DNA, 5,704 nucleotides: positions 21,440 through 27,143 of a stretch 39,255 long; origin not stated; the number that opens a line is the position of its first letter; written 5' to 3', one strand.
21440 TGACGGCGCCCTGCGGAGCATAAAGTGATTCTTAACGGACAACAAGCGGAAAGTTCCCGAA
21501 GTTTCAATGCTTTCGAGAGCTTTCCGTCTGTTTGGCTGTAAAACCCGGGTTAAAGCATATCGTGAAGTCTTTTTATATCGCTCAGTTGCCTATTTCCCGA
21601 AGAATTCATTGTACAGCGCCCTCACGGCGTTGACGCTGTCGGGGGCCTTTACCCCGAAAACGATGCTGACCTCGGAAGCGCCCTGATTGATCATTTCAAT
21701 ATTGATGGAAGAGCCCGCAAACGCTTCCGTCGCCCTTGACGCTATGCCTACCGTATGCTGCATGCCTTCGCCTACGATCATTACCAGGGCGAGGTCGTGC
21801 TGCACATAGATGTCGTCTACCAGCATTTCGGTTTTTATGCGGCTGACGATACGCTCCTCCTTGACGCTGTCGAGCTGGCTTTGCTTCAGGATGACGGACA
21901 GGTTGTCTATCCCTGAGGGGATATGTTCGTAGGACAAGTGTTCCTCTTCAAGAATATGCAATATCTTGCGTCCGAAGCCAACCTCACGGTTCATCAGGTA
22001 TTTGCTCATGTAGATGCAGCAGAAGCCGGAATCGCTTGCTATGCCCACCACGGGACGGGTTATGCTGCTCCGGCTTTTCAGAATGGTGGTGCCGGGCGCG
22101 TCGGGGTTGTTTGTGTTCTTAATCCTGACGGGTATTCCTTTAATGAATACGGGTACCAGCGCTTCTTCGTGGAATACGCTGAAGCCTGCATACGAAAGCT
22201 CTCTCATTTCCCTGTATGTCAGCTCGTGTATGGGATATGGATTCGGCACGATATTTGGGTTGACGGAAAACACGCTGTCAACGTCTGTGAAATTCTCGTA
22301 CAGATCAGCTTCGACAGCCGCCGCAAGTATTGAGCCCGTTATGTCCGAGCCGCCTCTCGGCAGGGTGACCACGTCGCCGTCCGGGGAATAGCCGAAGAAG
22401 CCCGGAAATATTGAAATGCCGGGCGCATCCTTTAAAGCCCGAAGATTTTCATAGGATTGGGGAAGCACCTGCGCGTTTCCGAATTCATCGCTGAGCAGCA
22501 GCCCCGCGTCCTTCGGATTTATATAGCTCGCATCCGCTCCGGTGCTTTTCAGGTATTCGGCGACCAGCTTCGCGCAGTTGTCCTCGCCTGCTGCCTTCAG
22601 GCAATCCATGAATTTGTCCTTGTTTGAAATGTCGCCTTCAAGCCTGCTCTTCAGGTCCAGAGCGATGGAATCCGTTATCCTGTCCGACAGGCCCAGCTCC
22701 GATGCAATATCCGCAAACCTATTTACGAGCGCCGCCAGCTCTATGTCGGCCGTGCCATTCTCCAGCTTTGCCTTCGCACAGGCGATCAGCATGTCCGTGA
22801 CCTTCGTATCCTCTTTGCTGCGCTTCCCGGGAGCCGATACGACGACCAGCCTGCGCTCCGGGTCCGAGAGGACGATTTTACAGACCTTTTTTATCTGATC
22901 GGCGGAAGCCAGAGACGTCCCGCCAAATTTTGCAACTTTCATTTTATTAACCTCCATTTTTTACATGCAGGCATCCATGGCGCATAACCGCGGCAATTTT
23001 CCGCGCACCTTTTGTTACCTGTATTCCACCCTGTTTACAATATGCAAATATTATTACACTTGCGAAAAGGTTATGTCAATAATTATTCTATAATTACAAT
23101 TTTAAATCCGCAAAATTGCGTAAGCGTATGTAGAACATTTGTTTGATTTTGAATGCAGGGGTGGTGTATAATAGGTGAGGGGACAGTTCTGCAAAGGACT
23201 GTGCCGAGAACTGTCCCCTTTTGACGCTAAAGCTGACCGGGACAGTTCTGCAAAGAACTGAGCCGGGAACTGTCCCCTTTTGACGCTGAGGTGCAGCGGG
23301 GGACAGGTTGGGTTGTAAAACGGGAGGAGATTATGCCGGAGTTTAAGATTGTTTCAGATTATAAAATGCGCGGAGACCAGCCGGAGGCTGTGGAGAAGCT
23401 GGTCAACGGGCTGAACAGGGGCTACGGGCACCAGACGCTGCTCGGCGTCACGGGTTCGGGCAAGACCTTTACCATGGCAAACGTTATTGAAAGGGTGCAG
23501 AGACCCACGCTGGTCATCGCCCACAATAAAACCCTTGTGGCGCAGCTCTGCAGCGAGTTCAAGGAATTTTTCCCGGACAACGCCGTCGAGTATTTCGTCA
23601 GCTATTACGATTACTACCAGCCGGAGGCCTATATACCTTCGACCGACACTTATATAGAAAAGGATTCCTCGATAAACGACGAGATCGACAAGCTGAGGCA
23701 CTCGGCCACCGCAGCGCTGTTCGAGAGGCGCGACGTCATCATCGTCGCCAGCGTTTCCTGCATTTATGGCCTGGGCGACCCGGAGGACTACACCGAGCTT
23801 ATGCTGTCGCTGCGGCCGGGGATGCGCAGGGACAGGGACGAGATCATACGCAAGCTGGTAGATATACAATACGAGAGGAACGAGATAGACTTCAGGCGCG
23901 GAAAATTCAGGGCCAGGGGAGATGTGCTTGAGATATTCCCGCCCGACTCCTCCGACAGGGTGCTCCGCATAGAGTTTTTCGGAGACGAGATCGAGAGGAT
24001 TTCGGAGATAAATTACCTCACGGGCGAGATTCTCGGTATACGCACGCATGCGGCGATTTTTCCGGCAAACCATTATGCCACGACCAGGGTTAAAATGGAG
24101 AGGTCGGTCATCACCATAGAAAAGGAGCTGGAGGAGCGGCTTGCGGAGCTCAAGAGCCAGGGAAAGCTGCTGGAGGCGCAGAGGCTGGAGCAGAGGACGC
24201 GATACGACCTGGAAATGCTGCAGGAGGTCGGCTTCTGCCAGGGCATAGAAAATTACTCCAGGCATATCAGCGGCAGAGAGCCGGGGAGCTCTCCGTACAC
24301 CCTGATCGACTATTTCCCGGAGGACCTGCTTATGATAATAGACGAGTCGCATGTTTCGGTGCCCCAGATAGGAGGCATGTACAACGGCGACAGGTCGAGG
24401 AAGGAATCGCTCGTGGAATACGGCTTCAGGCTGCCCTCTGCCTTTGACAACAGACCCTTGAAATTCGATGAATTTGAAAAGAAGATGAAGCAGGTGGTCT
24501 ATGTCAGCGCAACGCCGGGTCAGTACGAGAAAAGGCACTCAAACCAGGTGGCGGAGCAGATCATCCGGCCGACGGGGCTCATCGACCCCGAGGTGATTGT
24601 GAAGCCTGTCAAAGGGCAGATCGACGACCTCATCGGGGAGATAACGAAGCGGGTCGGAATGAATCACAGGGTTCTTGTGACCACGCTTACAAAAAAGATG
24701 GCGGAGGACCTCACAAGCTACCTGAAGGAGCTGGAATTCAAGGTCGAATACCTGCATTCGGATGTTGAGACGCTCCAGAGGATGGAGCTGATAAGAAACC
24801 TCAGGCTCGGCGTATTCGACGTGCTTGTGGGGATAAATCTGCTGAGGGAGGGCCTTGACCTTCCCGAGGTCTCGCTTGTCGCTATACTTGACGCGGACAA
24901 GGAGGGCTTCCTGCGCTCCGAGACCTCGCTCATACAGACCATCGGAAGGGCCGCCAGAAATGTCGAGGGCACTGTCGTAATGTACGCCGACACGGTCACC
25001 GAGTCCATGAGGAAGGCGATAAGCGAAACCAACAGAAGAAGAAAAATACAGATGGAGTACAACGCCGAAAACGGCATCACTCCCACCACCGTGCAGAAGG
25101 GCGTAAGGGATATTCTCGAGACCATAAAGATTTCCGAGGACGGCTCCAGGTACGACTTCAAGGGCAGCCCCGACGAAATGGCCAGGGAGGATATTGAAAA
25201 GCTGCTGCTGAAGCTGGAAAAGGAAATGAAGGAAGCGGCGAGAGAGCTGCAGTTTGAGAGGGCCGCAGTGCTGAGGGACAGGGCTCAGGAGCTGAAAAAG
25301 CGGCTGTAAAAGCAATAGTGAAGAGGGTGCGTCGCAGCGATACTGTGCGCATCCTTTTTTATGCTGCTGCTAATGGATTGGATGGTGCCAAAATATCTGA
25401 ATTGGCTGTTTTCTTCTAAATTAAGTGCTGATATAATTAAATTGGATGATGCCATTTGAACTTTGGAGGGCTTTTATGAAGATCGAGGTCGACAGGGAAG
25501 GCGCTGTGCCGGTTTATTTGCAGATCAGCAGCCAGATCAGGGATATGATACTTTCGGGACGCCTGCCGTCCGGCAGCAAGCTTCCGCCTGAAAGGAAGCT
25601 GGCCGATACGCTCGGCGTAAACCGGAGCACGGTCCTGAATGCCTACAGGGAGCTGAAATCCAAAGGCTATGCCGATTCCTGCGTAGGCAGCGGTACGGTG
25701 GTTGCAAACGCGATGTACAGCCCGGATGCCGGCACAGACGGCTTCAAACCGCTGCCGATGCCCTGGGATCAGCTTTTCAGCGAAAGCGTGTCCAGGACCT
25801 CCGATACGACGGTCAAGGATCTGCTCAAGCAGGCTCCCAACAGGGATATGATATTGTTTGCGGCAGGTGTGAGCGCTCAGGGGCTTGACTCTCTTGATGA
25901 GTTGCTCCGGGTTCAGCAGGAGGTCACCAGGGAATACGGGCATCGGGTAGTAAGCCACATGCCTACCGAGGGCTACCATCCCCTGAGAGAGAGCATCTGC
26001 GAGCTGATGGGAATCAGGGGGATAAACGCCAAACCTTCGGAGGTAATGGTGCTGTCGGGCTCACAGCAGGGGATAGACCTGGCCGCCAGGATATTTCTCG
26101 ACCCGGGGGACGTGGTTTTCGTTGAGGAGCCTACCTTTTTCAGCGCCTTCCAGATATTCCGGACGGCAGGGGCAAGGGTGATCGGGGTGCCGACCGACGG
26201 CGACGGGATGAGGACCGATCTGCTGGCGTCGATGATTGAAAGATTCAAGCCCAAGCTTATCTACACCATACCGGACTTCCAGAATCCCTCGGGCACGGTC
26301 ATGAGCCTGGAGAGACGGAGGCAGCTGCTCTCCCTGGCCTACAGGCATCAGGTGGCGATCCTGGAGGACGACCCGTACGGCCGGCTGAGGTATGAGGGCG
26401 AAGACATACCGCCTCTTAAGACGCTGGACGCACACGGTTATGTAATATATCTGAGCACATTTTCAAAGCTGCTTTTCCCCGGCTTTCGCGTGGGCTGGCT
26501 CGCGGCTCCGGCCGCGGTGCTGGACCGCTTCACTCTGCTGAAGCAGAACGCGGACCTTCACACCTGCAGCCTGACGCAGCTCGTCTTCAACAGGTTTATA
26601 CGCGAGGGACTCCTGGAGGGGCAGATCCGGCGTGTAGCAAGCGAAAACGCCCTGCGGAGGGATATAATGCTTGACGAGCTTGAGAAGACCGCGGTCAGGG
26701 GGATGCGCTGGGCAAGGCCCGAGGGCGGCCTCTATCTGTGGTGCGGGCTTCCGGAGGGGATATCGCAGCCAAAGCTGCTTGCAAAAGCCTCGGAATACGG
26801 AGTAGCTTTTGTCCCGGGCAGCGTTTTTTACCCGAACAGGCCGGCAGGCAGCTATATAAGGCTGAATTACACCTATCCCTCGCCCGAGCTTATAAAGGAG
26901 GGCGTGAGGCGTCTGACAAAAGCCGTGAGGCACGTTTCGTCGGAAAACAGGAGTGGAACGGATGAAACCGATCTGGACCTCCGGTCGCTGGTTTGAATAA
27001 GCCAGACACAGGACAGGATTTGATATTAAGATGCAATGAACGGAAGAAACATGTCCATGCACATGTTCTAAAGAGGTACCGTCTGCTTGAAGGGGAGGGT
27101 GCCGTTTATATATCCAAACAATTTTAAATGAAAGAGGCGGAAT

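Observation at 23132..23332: uvrB leader: SOS promoter followed directly by two tandem ~60-nt terminator-like hairpin modules plus a third half-site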

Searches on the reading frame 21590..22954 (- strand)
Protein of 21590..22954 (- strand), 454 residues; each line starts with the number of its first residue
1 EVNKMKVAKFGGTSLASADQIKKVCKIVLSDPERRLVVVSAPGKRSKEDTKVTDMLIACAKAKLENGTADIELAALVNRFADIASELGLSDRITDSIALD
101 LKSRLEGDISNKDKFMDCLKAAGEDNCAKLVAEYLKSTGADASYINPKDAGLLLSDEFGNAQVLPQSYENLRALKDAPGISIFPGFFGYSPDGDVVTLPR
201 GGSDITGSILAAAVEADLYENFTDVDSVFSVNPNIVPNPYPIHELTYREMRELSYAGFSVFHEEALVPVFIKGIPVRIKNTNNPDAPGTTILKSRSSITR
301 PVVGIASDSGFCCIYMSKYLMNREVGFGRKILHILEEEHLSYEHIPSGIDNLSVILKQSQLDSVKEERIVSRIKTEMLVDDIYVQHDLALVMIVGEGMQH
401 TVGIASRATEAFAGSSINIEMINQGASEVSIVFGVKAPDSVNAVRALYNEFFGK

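Call 85: search_protein_families(library=pfam, max_evalue=0.00001, proteins=[window:21590-22954:-])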
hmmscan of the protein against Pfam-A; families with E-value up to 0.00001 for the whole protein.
window:21590-22954:- (454 aa): 2 families
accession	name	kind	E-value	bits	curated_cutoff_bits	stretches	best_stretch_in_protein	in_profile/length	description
PF00696.33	AA_kinase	-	1.3e-36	127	24.9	1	4-280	1-234/234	Amino acid kinase family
PF22468.2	ACT_9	-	2.4e-22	78.9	27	1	391-451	1-61/61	ACT domain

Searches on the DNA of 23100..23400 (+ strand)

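Call 11: search_rna_families(source=window, start=23100, end=23400, threshold=evalue, max_evalue=10)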
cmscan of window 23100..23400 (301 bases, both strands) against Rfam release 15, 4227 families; matches with E-value up to 10: 2.
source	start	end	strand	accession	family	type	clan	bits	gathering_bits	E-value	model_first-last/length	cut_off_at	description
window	23100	23157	+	RF04103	mir-8356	Gene; miRNA;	-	16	70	2.4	3-65/65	5'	mir-8356 microRNA precursor family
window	23179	23218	+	RF00753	mir-503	Gene; miRNA;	-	12.6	54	9.3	13-59/71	no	mir-503 microRNA precursor family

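Call 61: search_dna_similar(query=window:23160-23335:+, collection=plasmids, mode=distant, max_evalue=0.001, max_rows=10)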
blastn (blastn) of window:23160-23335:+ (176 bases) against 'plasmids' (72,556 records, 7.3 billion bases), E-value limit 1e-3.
No match.

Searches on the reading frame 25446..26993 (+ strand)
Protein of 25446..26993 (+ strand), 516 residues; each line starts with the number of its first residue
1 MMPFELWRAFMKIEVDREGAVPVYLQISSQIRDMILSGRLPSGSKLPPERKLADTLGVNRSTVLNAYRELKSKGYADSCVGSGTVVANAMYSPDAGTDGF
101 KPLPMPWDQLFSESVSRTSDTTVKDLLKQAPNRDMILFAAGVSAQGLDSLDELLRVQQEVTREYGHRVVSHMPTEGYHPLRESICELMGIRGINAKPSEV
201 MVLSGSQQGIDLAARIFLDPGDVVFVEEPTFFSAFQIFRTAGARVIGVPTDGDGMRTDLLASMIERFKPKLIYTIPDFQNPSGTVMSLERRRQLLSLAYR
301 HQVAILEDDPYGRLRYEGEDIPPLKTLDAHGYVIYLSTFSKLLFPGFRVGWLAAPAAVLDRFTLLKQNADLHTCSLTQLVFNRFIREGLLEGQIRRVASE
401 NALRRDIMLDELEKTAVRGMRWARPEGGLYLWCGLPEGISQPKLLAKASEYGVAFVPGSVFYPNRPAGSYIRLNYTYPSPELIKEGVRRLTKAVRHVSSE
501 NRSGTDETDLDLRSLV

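Call 85: search_protein_families(library=pfam, max_evalue=0.00001, proteins=[window:25446-26993:+])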
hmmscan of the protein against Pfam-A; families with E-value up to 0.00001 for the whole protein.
window:25446-26993:+ (516 aa): 3 families
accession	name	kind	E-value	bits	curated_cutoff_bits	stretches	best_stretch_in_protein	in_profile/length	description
PF00155.27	Aminotran_1_2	-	1.4e-34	120.3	19.7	1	135-490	3-361/361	Aminotransferase class I and II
PF00392.27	GntR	-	2.2e-17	62.9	27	1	24-86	2-64/64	Bacterial regulatory proteins, gntR family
PF12897.13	Asp_aminotransf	-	1.2e-12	47.8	27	1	225-504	128-419/421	Aspartate amino-transferase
